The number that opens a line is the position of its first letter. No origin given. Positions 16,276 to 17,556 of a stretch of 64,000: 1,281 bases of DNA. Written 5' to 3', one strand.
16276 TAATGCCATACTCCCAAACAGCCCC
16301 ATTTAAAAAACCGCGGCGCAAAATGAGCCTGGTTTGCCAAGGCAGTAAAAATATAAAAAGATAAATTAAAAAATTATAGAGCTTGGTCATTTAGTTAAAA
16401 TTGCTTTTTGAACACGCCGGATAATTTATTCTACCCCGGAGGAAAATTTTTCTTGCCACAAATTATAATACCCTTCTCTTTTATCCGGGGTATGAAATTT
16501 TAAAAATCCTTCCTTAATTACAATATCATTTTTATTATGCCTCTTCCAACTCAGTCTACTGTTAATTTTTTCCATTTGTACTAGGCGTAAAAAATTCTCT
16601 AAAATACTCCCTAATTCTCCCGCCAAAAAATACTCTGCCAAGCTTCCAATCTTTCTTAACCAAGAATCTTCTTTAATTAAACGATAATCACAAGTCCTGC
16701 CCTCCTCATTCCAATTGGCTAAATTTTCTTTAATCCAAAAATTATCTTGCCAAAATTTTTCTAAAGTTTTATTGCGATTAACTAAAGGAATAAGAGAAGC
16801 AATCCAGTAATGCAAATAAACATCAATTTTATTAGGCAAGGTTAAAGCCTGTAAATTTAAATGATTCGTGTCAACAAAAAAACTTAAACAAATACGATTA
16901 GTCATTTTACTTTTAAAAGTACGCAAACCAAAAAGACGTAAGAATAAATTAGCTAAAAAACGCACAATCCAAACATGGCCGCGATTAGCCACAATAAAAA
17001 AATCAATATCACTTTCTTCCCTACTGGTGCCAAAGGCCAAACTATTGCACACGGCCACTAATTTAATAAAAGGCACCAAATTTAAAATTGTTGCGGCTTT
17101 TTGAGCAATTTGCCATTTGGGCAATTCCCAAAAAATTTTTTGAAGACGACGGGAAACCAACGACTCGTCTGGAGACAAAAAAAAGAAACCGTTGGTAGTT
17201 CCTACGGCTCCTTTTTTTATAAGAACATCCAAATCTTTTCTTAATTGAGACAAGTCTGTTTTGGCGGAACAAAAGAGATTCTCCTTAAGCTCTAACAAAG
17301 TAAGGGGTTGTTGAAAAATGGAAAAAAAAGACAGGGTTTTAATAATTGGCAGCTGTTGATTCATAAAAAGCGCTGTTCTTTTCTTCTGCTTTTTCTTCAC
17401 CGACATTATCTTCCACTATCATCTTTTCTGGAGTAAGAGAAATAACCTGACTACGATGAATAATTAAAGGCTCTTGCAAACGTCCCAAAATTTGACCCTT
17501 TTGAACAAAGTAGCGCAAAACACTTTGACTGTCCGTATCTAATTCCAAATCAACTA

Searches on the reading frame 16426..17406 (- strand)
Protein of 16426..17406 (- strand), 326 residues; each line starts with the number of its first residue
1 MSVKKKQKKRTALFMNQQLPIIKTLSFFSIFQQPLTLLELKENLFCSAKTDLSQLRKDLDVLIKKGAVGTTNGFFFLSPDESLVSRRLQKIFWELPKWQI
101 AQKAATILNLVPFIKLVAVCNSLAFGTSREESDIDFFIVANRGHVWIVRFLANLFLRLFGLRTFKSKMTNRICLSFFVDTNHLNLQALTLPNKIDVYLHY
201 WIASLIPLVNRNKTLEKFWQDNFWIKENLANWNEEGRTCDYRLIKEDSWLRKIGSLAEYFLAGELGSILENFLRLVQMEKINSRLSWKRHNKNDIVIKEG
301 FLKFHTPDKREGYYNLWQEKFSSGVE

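Call 3: search_protein_families(library=pfam, proteins=[window:16426-17406:-], max_evalue=0.1)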
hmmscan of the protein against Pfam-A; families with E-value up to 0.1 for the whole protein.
window:16426-17406:- (326 aa): 2 families
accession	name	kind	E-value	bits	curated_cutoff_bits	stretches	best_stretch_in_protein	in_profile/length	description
PF18765.7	Polbeta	-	0.0022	18.5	26.9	1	103-143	2-42/93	Polymerase beta, Nucleotidyltransferase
PF01909.29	NTP_transf_2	-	0.027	15.3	21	1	117-144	17-44/93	Nucleotidyltransferase domain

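Call 4: search_protein_families(library=ncbifam, proteins=[window:16426-17406:-], max_evalue=0.1)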
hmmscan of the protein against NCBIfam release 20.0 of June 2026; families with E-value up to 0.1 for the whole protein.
window:16426-17406:- (326 aa): 1 family
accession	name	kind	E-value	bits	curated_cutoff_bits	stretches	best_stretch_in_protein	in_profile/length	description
NF002019.0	PRK00823.1-4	equivalog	0.043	13.9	137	1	81-145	20-87/116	4a-hydroxytetrahydrobiopterin dehydratase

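Call 26: search_protein_families(library=pfam, alignment_id=A2, max_evalue=1)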
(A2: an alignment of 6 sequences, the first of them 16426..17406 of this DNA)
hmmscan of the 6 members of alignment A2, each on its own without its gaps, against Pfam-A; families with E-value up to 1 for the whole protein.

A. member 1, window:16426-17406:- (326 aa): 2 families
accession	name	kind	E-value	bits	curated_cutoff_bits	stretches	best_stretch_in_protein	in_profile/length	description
PF18765.7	Polbeta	-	0.0022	18.5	26.9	1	103-143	2-42/93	Polymerase beta, Nucleotidyltransferase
PF01909.29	NTP_transf_2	-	0.027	15.3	21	1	117-144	17-44/93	Nucleotidyltransferase domain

B. families by the number of members that match (of 6 scanned): 4 families
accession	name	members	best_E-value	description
PF18765.7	Polbeta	4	0.0022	Polymerase beta, Nucleotidyltransferase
PF15507.11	DUF4649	1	0.023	Domain of unknown function (DUF4649)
PF01909.29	NTP_transf_2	1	0.027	Nucleotidyltransferase domain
PF02938.19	GAD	1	0.2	GAD domain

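Call 27: find_homologous_proteins(query=window:16426-17406:-, max_evalue=0.001)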
Query window:16426-17406:- (326 aa): 128 proteins with E <= 0.001 among 1449 candidates; the best 120 are listed.
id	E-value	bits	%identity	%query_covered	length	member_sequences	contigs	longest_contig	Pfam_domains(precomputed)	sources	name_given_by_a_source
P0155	5.1e-207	705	100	96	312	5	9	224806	-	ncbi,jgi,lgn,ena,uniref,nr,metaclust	ncbi:MAG: Nucleotidyltransferase family protein [Candidatus Magasanikbacteria bacterium GW2011_GWC2_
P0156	3.9e-82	294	48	94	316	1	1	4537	-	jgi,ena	-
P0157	4.5e-82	294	49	94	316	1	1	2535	-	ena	-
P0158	1.7e-80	289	46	95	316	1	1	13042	-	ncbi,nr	ncbi:MAG: hypothetical protein NTU97_03710 [Candidatus Magasanikbacteria bacterium]|nr:hypothetical 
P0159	3.4e-80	288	49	94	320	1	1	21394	-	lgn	-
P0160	7.2e-78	280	46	94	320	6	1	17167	-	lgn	-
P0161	1.6e-77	279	48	94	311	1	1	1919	-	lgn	-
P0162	3.0e-70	255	43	94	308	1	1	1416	-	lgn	-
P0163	8.9e-70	254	46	92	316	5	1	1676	-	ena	-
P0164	2.0e-69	253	43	94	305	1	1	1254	-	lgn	-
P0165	3.7e-67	245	42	96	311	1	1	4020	-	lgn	-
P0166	4.7e-67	245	42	95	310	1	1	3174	-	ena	-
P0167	1.8e-66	243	44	93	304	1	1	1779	-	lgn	-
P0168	3.1e-66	242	42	94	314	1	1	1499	-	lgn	-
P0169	2.5e-64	236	43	85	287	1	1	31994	-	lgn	-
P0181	3.3e-52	196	37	92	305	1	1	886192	-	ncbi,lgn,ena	-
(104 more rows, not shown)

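Call 29: find_encoding_contigs(protein=P0181, flank=6000, max_places=2)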
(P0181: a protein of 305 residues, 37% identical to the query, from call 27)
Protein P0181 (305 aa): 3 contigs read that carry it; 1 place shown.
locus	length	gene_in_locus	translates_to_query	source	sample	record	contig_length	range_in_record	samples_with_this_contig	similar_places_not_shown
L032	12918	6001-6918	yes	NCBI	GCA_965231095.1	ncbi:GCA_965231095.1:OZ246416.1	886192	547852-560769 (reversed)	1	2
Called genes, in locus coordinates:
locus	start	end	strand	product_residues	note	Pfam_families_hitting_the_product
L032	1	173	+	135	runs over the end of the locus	PF04519:Bactofilin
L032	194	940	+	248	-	PF00781:DAGK_cat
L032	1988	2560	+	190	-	PF01209:Ubie_methyltran, PF13847:Methyltransf_31, PF08241:Methyltransf_11, PF08242:Methyltransf_12 (weak), PF13649:Methyltransf_25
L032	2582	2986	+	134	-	-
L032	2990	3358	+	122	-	PF08378:NERD (weak), PF02021:UPF0102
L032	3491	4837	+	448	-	PF08529:NusA_N, PF07650:KH_2 (faint), PF00575:S1 (weak), PF13184:KH_NusA_1st, PF26594:KH_NusA_2nd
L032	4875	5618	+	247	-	PF02096:60KD_IMP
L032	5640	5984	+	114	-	-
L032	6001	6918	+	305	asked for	-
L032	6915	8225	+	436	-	PF04932:Wzy_C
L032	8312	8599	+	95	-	PF00166:Cpn10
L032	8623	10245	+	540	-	PF00118:Cpn60_TCP1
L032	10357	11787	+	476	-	PF00224:PK, PF03328:HpcH_HpaI (faint), PF02887:PK_C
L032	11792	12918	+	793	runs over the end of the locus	PF01326:PPDK_N, PF00391:PEP-utilizers, PF02896:PEP-utilizers_C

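Call 51: predict_structure(alignment_id=A5)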
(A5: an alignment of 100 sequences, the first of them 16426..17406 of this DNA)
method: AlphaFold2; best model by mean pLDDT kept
length: 326 residues; sequences in the alignment: 100
mean_pLDDT: 93.7   pTM: 0.90
mean pLDDT of the five models: 93.7, 93.2, 92.9, 92.6, 92.4
residues with pLDDT >= 90: 282; 70-90: 30; 50-70: 14; < 50: 0
segments of 3 or more residues with pLDDT < 50: none
pLDDT, mean of each block of 10 residues (from residue 1): 68 75 98 97 97 97 95 93 95 96 97 98 95 98 98 98 95 97 97 97 97 97 98 91 94 96 97 97 81 83 90 97 93
secondary structure, 60 per line:
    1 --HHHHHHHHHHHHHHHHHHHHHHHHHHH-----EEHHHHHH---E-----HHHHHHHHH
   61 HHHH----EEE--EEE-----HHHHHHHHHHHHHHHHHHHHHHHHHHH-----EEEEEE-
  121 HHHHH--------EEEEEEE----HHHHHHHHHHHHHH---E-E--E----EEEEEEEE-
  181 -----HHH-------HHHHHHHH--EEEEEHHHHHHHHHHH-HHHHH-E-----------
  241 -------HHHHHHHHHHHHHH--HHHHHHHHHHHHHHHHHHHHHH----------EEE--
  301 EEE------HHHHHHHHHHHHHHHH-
elements in order: H3-29 H37-42 H52-64 E69-71 E74-76 H82-108 E114-119 H121-125 E134-140 H145-158 E172-179 H196-203 E206-210 H211-221 H223-227 H248-261 H264-285 E296-298 E301-303 H310-325

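Call 53: search_solved_structures(query=A5, max_evalue=1, show_alignments=1)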
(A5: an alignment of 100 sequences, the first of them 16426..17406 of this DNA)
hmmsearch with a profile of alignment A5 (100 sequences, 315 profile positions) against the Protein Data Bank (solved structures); distinct sequences matched with E-value up to 1: 7.
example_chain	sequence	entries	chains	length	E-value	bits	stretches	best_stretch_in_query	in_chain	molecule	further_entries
9xbd_E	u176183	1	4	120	0.17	14.5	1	105-131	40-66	Nucleotidyltransferase domain-containing protein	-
4w9r_A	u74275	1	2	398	0.32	13.6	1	203-274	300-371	Uncharacterized protein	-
6eri_BR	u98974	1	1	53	0.39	13.3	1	65-103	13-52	30S ribosomal protein S18, chloroplastic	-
7cv0_A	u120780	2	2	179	0.47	13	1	14-77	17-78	Transcriptional regulator NiaR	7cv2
7ae2_B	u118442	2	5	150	0.6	12.7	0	94-132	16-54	MNT ANTITOXIN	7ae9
1wot_A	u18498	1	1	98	0.66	12.5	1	106-139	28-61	PUTATIVE MINIMAL NUCLEOTIDYLTRANSFERASE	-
6wig_A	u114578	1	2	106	0.66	12.5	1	27-90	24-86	STENOFOLIA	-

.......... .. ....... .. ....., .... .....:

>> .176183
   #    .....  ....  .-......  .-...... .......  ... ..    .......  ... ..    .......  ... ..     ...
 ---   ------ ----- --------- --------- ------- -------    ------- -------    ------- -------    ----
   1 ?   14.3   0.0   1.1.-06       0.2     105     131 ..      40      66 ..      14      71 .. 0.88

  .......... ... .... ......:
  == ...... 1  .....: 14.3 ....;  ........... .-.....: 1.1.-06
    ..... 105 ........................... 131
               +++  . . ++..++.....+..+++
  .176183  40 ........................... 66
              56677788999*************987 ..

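Call 62: find_encoding_contigs(protein=P0155, flank=5000, max_places=8)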
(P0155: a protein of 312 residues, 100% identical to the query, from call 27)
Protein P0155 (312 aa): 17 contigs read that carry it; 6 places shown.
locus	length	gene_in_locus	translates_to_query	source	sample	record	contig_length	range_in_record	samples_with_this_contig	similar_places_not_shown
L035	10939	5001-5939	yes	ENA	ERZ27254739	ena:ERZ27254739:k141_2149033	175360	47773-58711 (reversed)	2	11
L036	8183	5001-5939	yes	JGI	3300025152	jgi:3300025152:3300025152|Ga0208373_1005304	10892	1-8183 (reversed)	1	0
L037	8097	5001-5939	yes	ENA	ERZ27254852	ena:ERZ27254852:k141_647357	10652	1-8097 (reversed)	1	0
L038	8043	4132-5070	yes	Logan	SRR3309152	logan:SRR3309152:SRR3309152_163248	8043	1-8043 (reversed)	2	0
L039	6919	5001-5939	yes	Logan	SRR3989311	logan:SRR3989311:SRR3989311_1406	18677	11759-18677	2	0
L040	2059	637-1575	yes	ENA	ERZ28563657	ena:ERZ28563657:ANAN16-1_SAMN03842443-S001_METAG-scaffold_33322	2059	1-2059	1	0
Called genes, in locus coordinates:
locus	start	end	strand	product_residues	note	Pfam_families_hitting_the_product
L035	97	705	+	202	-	-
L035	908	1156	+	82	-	-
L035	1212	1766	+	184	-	PF01209:Ubie_methyltran, PF13847:Methyltransf_31, PF13649:Methyltransf_25, PF08241:Methyltransf_11, PF08242:Methyltransf_12 (weak)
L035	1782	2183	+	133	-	-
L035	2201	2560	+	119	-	PF02021:UPF0102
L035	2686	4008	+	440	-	PF08529:NusA_N, PF13184:KH_NusA_1st, PF26594:KH_NusA_2nd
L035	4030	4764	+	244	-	PF02096:60KD_IMP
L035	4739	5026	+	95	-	PF05239:PRC (weak)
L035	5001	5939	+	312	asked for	-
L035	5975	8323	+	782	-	PF04932:Wzy_C, PF04055:Radical_SAM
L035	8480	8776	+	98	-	PF00166:Cpn10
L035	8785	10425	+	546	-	PF00118:Cpn60_TCP1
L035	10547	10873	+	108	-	PF09685:MamF_MmsF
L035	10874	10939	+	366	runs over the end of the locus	PF03462:PCRF, PF00472:RF-1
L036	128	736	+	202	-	-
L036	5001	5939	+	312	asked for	-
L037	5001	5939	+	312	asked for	-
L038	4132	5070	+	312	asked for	-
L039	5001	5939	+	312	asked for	-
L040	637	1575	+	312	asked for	-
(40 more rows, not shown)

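Call 88: search_protein_families(library=padloc, proteins=[window:16426-17406:-], max_evalue=0.01)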
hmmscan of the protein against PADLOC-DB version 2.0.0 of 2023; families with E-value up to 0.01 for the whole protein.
window:16426-17406:- (326 aa): 1 family
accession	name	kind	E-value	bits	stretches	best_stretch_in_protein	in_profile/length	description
PDLC04368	PDC-M05A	-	0.009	13.9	0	105-142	98-136/201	-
